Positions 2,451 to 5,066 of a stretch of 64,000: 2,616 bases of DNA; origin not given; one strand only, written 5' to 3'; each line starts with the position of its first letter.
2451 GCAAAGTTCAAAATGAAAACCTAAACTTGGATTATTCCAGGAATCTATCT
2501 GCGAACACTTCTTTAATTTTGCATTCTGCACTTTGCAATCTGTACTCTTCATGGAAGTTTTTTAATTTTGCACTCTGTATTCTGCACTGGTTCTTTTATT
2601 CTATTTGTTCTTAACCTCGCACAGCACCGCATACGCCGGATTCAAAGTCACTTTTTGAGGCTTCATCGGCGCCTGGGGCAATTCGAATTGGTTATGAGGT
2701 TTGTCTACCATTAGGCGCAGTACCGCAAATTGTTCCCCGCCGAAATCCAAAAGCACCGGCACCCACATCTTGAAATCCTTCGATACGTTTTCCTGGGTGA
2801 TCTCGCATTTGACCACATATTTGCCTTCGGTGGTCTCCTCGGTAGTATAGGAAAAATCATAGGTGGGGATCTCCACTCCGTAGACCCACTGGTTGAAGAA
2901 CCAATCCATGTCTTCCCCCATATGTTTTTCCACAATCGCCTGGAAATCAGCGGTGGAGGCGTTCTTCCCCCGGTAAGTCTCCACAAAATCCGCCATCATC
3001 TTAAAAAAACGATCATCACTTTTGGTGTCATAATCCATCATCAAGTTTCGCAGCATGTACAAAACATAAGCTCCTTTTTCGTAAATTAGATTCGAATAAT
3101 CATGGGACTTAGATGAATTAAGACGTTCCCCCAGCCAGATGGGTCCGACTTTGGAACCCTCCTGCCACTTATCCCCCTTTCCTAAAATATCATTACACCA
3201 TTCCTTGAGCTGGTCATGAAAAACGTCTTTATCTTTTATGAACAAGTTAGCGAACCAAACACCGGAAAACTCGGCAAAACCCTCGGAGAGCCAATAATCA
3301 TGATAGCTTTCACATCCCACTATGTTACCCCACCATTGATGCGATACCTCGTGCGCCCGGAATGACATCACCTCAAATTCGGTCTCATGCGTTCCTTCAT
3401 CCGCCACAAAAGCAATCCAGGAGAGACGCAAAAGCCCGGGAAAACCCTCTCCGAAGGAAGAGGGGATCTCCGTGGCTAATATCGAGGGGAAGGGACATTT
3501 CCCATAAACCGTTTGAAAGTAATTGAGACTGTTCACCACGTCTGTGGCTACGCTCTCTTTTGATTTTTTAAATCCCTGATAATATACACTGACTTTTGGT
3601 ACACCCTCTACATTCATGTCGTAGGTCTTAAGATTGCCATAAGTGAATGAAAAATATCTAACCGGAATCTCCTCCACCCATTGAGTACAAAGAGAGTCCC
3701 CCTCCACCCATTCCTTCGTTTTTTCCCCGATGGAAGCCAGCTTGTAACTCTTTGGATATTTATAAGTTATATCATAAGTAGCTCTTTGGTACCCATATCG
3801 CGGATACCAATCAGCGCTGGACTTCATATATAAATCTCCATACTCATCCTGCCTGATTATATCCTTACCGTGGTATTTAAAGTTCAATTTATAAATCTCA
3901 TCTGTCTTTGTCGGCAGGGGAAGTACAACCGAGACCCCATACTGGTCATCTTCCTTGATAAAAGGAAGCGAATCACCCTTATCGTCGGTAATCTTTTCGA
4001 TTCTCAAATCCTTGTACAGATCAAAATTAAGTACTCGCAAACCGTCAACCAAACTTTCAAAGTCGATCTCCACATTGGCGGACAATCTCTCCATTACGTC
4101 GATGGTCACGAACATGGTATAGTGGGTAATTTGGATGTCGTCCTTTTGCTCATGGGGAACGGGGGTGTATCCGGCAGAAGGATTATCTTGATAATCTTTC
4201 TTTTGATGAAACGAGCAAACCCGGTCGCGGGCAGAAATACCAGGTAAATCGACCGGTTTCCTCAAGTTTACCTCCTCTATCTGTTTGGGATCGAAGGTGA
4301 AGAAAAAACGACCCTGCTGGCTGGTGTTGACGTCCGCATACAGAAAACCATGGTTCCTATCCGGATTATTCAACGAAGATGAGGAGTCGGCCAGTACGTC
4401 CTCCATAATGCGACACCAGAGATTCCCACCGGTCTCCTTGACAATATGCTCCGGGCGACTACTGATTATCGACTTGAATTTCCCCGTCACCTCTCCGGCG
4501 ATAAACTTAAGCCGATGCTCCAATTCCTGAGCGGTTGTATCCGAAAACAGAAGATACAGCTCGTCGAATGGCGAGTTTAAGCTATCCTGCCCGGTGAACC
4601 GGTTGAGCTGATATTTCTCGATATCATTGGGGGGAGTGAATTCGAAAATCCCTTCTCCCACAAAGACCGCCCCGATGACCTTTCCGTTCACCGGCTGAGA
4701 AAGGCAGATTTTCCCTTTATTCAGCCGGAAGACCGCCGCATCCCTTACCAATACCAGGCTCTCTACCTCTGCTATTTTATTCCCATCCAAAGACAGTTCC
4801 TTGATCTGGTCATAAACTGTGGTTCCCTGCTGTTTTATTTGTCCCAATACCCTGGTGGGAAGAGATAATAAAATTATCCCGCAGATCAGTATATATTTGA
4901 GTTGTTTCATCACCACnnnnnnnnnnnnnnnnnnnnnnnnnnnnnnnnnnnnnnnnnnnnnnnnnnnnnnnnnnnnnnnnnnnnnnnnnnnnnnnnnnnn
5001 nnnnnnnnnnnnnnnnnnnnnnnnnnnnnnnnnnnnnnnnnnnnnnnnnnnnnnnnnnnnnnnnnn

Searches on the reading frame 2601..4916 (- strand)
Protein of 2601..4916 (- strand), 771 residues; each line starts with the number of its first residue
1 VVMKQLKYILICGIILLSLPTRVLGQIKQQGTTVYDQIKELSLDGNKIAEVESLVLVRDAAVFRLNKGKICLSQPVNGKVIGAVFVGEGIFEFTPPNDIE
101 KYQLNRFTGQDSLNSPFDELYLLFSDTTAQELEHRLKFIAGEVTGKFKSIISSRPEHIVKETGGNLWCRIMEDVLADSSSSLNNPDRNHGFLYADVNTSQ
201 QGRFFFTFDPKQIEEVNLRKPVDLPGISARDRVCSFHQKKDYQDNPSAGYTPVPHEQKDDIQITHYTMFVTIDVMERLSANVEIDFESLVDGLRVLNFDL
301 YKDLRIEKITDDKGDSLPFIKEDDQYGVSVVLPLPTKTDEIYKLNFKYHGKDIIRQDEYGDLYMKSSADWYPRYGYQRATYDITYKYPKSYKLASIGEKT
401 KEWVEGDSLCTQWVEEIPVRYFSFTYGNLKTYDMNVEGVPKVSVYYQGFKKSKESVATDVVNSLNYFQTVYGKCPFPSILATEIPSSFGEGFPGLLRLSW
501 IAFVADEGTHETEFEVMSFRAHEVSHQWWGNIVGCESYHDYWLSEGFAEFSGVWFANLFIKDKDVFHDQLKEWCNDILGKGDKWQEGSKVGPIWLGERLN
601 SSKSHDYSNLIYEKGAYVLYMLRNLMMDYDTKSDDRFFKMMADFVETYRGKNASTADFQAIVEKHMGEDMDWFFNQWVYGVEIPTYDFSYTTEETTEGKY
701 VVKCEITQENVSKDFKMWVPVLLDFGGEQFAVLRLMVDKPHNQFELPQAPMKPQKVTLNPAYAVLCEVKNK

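Call 68: search_protein_families(library=pfam, proteins=[window:2601-4916:-], max_evalue=0.00001)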
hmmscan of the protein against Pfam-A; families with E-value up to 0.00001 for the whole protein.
window:2601-4916:- (771 aa): 1 family
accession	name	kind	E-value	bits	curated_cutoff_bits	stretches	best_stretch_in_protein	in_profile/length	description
PF01433.26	Peptidase_M1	-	4.4e-20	72.6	27.7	1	502-677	53-218/218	Peptidase family M1 domain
